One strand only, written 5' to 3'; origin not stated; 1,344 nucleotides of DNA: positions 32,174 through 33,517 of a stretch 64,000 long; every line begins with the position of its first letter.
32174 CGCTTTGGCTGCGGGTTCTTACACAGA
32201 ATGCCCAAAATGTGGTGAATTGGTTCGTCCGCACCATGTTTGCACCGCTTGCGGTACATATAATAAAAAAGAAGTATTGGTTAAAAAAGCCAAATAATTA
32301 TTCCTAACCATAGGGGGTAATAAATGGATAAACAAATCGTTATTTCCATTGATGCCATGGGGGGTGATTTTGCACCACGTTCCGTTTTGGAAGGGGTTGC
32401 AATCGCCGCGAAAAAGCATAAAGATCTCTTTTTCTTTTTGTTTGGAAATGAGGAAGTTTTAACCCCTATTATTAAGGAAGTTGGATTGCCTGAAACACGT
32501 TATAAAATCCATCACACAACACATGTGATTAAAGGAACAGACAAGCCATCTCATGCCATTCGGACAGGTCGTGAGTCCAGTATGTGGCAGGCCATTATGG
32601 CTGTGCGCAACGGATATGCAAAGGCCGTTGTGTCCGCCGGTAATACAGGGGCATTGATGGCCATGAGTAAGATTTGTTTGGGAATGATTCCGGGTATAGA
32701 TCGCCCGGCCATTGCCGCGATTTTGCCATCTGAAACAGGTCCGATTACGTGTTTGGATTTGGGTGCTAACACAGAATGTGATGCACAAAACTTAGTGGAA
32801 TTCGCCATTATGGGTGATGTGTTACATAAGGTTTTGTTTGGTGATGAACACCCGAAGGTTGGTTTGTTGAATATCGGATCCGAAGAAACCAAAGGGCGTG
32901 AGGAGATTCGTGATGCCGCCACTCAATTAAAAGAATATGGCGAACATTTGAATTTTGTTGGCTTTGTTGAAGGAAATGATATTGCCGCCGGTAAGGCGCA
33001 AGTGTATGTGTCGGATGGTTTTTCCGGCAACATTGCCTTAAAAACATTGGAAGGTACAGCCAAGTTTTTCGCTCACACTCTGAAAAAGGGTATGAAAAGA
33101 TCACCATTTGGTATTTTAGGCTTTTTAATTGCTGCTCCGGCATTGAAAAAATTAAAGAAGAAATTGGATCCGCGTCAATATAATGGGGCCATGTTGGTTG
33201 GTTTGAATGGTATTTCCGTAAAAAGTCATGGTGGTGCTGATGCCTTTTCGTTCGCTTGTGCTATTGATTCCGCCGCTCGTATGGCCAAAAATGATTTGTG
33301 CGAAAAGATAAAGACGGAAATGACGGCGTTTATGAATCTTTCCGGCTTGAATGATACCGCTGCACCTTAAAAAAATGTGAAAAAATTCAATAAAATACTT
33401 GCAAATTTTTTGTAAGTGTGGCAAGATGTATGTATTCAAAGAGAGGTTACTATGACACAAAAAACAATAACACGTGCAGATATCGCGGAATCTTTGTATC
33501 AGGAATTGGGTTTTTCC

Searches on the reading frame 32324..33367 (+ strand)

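Call 44: search_protein_families(library=pfam, proteins=[window:32324-33367:+], max_evalue=0.00001)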
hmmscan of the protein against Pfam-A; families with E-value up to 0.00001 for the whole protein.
window:32324-33367:+ (348 aa): 1 family
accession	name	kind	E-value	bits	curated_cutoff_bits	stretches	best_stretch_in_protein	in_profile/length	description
PF02504.20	FA_synthesis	-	4.8e-103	345.1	29.1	1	6-327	2-323/324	Fatty acid synthesis protein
